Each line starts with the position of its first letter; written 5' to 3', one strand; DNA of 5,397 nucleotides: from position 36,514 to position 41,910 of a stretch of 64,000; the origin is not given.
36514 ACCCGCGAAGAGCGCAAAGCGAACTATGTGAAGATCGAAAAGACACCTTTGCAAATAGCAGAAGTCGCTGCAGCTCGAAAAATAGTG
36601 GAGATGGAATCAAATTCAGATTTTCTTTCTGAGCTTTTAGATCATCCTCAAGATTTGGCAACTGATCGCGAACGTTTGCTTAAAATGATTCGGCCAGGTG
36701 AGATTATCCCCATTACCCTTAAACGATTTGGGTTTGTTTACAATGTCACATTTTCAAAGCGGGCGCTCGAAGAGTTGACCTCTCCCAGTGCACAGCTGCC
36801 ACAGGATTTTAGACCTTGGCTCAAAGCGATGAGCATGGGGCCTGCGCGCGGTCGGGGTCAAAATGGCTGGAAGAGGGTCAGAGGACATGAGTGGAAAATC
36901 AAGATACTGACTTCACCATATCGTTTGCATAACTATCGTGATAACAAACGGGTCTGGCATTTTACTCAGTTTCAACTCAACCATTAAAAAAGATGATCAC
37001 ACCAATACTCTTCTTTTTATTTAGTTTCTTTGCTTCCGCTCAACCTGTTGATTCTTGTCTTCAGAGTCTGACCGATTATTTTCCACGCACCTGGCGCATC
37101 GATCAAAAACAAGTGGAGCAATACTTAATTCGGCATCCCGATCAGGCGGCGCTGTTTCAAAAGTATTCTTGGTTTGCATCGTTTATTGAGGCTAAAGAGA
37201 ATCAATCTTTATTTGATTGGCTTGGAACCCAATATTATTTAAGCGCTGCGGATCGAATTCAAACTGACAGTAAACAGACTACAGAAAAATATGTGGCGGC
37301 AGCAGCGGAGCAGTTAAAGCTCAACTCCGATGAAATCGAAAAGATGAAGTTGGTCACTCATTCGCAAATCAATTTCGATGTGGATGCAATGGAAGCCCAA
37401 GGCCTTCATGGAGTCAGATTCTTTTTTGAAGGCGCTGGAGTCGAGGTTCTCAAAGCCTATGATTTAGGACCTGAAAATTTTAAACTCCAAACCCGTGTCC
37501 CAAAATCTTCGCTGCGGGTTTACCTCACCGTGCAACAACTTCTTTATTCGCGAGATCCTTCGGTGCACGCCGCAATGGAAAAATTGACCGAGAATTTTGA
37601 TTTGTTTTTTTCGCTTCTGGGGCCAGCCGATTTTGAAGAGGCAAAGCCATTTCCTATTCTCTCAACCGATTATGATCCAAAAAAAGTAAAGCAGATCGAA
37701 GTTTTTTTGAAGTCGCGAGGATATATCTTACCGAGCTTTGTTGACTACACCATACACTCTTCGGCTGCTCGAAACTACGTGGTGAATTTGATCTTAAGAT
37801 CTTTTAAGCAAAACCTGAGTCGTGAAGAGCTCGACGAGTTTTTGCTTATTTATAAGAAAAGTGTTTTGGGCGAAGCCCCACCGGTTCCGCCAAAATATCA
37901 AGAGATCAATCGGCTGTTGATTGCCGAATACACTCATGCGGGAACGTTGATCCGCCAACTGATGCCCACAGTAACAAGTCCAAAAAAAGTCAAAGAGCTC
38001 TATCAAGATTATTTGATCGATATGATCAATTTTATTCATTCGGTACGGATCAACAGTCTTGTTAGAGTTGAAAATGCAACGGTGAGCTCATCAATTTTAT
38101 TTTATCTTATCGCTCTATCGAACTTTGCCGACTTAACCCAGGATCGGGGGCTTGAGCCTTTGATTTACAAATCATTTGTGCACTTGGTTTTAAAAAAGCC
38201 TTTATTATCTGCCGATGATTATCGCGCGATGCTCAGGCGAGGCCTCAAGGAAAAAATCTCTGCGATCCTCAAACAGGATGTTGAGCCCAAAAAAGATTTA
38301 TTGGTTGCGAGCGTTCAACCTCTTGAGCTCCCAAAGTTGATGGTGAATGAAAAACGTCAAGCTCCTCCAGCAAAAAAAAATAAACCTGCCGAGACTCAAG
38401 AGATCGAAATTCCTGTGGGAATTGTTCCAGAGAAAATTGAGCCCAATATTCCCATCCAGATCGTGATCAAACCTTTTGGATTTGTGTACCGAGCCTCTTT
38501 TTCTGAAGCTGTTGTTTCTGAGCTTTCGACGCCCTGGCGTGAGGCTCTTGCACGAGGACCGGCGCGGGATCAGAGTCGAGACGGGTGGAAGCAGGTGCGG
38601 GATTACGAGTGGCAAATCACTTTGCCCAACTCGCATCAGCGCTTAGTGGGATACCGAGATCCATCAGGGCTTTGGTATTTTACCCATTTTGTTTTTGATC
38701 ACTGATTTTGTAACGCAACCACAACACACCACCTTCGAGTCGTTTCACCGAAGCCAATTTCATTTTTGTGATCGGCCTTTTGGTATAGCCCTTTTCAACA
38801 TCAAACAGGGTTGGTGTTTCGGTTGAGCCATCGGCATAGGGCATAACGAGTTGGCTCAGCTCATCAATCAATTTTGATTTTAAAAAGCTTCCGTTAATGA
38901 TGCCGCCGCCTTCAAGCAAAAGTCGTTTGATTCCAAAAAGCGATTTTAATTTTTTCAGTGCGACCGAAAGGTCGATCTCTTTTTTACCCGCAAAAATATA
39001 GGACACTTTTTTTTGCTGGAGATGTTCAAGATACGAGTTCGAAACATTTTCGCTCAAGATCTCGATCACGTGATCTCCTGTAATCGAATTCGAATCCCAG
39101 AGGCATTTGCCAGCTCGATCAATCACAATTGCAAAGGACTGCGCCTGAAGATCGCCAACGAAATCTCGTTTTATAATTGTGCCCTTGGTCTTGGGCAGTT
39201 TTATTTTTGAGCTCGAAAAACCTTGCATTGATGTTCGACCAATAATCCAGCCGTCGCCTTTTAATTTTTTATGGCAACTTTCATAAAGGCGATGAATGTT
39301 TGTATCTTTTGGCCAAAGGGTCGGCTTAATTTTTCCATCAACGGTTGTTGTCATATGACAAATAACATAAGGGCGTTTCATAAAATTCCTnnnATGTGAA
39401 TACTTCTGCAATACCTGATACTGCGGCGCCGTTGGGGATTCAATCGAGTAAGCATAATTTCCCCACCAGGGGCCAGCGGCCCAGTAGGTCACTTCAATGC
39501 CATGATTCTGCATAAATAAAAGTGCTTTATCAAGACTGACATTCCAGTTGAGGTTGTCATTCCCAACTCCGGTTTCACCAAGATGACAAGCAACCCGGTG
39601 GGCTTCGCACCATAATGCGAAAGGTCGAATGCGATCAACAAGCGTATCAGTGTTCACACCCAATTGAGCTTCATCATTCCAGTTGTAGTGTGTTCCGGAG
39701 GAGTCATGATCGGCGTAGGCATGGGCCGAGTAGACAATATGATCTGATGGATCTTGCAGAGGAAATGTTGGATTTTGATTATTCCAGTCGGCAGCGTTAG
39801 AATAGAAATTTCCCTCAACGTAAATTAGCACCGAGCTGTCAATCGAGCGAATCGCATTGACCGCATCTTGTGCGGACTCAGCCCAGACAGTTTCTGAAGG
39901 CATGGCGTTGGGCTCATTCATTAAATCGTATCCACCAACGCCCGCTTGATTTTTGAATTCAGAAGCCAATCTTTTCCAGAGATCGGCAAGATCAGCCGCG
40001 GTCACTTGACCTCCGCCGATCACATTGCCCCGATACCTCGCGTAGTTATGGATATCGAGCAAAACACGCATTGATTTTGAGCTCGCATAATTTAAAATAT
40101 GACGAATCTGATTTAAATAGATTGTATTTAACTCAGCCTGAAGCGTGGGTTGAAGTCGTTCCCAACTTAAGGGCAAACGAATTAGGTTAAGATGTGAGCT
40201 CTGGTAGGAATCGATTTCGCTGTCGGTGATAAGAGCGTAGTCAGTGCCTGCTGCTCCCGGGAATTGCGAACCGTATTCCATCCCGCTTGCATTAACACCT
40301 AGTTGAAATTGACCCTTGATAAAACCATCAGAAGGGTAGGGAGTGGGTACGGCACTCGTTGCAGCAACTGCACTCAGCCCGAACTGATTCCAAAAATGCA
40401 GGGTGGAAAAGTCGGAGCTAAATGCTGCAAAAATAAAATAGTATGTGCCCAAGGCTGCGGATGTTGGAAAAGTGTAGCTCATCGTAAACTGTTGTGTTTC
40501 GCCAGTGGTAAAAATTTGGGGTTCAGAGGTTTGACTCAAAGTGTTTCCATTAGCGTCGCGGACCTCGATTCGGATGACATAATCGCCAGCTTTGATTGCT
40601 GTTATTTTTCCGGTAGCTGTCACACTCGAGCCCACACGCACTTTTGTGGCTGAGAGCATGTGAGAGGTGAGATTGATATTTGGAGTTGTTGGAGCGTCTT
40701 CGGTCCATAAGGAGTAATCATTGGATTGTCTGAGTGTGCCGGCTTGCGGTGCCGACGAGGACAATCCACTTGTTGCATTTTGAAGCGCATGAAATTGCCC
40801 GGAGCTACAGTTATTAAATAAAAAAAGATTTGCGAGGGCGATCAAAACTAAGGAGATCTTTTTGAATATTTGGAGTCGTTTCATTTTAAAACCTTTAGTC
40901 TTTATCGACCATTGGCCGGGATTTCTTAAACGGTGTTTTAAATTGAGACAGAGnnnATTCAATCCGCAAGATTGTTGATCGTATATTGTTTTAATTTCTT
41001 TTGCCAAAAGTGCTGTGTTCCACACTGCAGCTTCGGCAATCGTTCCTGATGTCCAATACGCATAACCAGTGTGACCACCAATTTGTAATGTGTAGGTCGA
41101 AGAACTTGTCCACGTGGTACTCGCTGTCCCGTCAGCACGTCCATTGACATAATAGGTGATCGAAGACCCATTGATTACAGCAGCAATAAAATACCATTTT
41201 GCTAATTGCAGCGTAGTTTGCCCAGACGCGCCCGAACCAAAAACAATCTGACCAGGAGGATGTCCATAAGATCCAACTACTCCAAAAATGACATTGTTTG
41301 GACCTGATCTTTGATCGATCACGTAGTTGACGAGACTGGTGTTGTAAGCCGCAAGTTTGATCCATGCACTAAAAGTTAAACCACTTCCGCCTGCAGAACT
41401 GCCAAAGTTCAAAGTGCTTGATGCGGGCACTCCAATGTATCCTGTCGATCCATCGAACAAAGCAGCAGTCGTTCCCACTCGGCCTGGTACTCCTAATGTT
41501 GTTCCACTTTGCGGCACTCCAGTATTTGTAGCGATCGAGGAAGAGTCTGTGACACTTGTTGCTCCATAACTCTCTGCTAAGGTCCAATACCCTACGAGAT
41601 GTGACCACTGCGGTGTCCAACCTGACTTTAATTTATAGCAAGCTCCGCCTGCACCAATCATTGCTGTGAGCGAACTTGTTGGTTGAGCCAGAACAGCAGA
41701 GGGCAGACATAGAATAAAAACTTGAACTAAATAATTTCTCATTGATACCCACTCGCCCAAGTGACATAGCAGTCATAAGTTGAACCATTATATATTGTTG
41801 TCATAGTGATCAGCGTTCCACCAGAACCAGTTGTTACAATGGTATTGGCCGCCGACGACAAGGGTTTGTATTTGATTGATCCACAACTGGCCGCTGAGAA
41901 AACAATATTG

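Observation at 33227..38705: Three tandem paralogs of a ~570-610-aa signal-peptide protein whose last ~85 aa look like a RelE/ParE-fold toxin domain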

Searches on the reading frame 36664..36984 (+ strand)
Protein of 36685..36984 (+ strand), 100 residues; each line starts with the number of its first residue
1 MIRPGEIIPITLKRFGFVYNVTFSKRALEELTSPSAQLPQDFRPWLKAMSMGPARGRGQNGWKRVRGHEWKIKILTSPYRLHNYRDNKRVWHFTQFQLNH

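Call 5: search_protein_families(library=pfam, proteins=[window:36685-36984:+], max_evalue=10)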
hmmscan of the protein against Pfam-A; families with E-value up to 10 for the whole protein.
window:36685-36984:+ (100 aa): 0 families

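Call 6: search_protein_families(library=ncbifam, proteins=[window:36685-36984:+], max_evalue=10)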
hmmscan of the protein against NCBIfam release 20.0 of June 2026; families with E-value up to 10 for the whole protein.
window:36685-36984:+ (100 aa): 0 families

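Call 8: search_solved_structures(query=window:36685-36984:+, max_evalue=10, show_alignments=3)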
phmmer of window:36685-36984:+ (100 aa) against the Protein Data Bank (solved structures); distinct sequences matched with E-value up to 10: 0.

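Call 16: predict_structure(alignment_id=A2)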
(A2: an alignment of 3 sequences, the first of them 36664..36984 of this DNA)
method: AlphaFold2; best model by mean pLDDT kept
length: 107 residues; sequences in the alignment: 3
mean_pLDDT: 45.9   pTM: 0.33
mean pLDDT of the five models: 45.9, 45.6, 39.8, 39.2, 38.5
residues with pLDDT >= 90: 0; 70-90: 0; 50-70: 28; < 50: 79
segments of 3 or more residues with pLDDT < 50: 1-5, 15-29, 45-69, 75-92, 96-107
pLDDT, mean of each block of 10 residues (from residue 1): 51 48 44 55 47 46 43 46 39 46 35
secondary structure, 60 per line:
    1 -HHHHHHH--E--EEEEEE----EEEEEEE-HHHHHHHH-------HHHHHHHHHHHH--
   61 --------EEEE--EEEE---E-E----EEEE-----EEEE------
elements in order: H2-8 E14-19 E24-30 H32-39 H47-58 E69-72 E75-78 E89-92 E98-101

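Call 22: search_solved_structures(query=A4, max_evalue=10, show_alignments=5)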
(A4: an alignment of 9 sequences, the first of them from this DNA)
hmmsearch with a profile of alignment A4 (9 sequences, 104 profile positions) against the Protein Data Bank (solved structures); distinct sequences matched with E-value up to 10: 2.
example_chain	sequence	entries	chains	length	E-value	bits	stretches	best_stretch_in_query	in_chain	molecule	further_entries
9irf_C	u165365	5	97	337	0.5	13.6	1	18-98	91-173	CRISPR-associated protein Csy3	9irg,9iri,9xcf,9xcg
9wgl_E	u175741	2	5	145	0.87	12.8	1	31-65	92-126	Cysteine desulfuration protein SufE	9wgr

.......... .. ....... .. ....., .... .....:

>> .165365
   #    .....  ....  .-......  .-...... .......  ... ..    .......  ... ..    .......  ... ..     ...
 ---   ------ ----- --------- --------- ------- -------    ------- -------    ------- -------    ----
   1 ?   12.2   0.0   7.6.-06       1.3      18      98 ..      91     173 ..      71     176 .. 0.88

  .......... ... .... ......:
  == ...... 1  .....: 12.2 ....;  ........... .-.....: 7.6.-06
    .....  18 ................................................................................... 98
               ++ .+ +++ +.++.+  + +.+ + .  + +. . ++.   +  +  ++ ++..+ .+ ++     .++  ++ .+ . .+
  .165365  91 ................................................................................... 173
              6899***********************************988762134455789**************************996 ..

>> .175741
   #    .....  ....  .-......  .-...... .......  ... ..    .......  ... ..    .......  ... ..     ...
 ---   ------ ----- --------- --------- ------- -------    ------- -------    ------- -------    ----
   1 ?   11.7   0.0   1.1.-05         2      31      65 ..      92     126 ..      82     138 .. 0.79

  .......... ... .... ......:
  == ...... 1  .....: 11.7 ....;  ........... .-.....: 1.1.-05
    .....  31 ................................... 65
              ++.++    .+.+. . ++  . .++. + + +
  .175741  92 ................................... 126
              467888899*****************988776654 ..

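Call 23: search_protein_families(library=pfam, alignment_id=A4, max_evalue=10)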
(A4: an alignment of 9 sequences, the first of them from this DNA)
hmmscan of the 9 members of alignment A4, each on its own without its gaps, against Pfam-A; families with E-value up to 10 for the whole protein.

A. member 1, seq(99 aa): 0 families

B. families by the number of members that match (of 9 scanned): 0 families

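Call 24: find_homologous_proteins(query=A4, max_evalue=0.01)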
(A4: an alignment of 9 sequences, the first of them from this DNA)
Query A4 (9 sequences): 897 candidates shared short words with the query, none scored E <= 0.01.

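Call 36: predict_structure(alignment_id=A4)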
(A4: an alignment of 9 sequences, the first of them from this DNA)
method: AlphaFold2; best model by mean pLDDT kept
length: 99 residues; sequences in the alignment: 9
mean_pLDDT: 85.3   pTM: 0.74
mean pLDDT of the five models: 85.3, 84.8, 84.3, 83.5, 78.1
residues with pLDDT >= 90: 36; 70-90: 55; 50-70: 8; < 50: 0
segments of 3 or more residues with pLDDT < 50: none
pLDDT, mean of each block of 10 residues (from residue 1): 88 85 88 66 88 84 87 88 92 86
secondary structure, 60 per line:
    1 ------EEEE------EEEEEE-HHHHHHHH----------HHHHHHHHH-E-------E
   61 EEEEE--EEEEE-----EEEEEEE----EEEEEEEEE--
elements in order: E7-10 E17-22 H24-31 H42-50 E60-65 E68-72 E78-84 E89-97

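Call 38: fold_search(model_id=the predicted structure, library=pdb)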
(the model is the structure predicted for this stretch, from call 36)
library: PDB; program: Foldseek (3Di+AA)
matches with E <= 10: 515; with E <= 0.001: 0
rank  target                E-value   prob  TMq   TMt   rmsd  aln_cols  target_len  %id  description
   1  4fxe_E                1.6e-02  0.99  0.50  0.57   4.3        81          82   20  Crystal structure of the intact E. coli RelBE toxin-antitoxin complex (released 2012-08-29)
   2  4fxh_B                1.7e-02  0.98  0.45  0.47   5.9        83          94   20  Crystal structure of the isolated E. coli RelE toxin, P212121 form (released 2012-08-29)
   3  2khe_MODEL_1_A        2.5e-02  0.99  0.52  0.57   5.2        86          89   19  Solution Structure of the Bacterial Toxin Rele from Thermus Thermophilus HB8 (released 2010-03-31)
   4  6af4_C                4.1e-02  0.97  0.49  0.42   4.8        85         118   12  Toxin-Antitoxin module from Streptococcus pneumoniae (released 2019-08-14)
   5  3bpq_B                4.6e-02  0.97  0.47  0.54   4.0        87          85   13  Crystal Structure of RelB-RelE antitoxin-toxin complex from Methanococcus jannaschii (released 2008-12-23)
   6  1wmi_A                4.6e-02  0.97  0.51  0.56   4.2        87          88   15  Crystal structure of archaeal RelE-RelB complex from Pyrococcus horikoshii OT3 (released 2005-03-15)
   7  7xbj_A                5.6e-02  0.96  0.31  0.12   2.8        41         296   12  Txp40, an insecticidal toxin protein from Xenorhabdus nematophila (released 2023-03-29)
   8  4fxe_F                6.8e-02  0.89  0.44  0.54   6.0        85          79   24  Crystal structure of the intact E. coli RelBE toxin-antitoxin complex (released 2012-08-29)
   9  2kc8_MODEL_1_A        7.7e-02  0.95  0.50  0.51   4.1        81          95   22  Structure of E. coli toxin RelE (R81A/R83A) mutant in complex with antitoxin RelBc (K47-L79) peptide (released 2009-03-17)
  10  6af3_C                7.7e-02  0.85  0.48  0.43   9.3        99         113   11  Toxin-Antitoxin module from Streptococcus pneumoniae (released 2019-08-14)
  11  6af3_A                8.2e-02  0.92  0.48  0.43   5.1        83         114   12  Toxin-Antitoxin module from Streptococcus pneumoniae (released 2019-08-14)
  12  6af4_A                8.2e-02  0.91  0.48  0.41   4.9        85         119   12  Toxin-Antitoxin module from Streptococcus pneumoniae (released 2019-08-14)
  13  6af4_G                1.5e-01  0.91  0.54  0.48   4.4        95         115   10  Toxin-Antitoxin module from Streptococcus pneumoniae (released 2019-08-14)
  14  2otr_MODEL_1_A        2.4e-01  0.63  0.46  0.49   4.6        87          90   11  Solution Structure of Conserved Hypothetical Protein HP0892 from Helicobacter pylori (released 2007-12-18)
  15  6af3_E                2.4e-01  0.60  0.42  0.37   5.2        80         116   16  Toxin-Antitoxin module from Streptococcus pneumoniae (released 2019-08-14)
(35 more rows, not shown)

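Call 43: fold_search(model_id=the predicted structure, library=viral)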
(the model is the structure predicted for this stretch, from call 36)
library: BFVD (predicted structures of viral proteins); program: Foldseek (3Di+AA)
matches with E <= 10: 669; with E <= 0.001: 0
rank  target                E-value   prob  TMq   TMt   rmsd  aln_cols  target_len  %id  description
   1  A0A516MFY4            4.1e-02  0.92  0.49  0.37   7.5        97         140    5  (no name in the UniProt tables at hand)
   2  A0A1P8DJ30            8.2e-02  0.92  0.51  0.42   4.7       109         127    9  (no name in the UniProt tables at hand)
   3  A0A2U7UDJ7            1.1e-01  0.54  0.32  0.18  11.8        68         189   13  Uncharacterized protein [Pandoravirus neocaledonia]
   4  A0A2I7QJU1            1.4e-01  0.15  0.18  0.07  10.7        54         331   13  (no name in the UniProt tables at hand)
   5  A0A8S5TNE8            2.1e-01  0.66  0.35  0.29   5.5        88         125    6  Uncharacterized protein [Siphoviridae sp. ctamP19]
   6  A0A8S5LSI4            2.3e-01  0.60  0.29  0.52   4.8        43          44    7  Uncharacterized protein (Fragment) [Siphoviridae sp. ctMAv2]
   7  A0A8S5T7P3            2.3e-01  0.18  0.22  0.12   9.2        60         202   20  Uncharacterized protein [Siphoviridae sp. ctmwf23]
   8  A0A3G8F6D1            2.9e-01  0.51  0.46  0.42   5.5       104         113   10  (no name in the UniProt tables at hand)
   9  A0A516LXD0            3.1e-01  0.33  0.40  0.34  11.1        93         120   15  (no name in the UniProt tables at hand)
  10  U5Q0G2                3.3e-01  0.44  0.40  0.36   5.4        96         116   12  Uncharacterized protein [Bacillus phage Slash]
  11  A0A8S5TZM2            3.8e-01  0.82  0.36  0.18   1.5        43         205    9  Crystallin beta/gamma motif-containing protein [Myoviridae sp. cttph48]
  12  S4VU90                3.8e-01  0.69  0.51  0.34   4.8       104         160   16  Uncharacterized protein [Pandoravirus dulcis]
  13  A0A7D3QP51            3.8e-01  0.54  0.30  0.33   5.6        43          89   19  (no name in the UniProt tables at hand)
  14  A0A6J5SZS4            3.8e-01  0.33  0.42  0.11   7.1       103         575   12  RNA polymerase sigma-70 like domain [uncultured Caudovirales phage]
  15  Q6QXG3                3.8e-01  0.15  0.22  0.08   7.6        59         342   10  Lef-3 [Agrotis segetum granulosis virus]
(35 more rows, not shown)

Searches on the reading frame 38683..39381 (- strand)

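Call 44: search_protein_families(library=pfam, proteins=[window:38683-39381:-], max_evalue=0.001)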
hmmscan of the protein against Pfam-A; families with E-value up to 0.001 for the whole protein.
window:38683-39381:- (233 aa): 1 family
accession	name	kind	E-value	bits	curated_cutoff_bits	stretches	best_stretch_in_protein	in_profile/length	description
PF01872.23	RibD_C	-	5.1e-19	69.3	24.1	1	4-219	1-195/197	RibD C-terminal domain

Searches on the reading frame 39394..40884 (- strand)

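Call 44: search_protein_families(library=pfam, proteins=[window:39394-40884:-], max_evalue=0.001)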
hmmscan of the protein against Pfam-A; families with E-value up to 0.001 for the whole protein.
window:39394-40884:- (497 aa): 1 family
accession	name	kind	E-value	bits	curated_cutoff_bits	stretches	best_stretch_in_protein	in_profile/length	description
PF00150.24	Cellulase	-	1.2e-44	153.3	23.5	1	207-471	12-269/272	Cellulase (glycosyl hydrolase family 5)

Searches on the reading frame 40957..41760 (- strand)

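Call 44: search_protein_families(library=pfam, proteins=[window:40957-41760:-], max_evalue=0.001)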
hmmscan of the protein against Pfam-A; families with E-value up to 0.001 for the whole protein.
window:40957-41760:- (268 aa): 1 family
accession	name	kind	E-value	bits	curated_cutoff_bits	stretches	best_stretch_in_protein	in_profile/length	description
PF13385.13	Laminin_G_3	-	1.6e-18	67.7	27.6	1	104-257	2-151/151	Concanavalin A-like lectin/glucanases superfamily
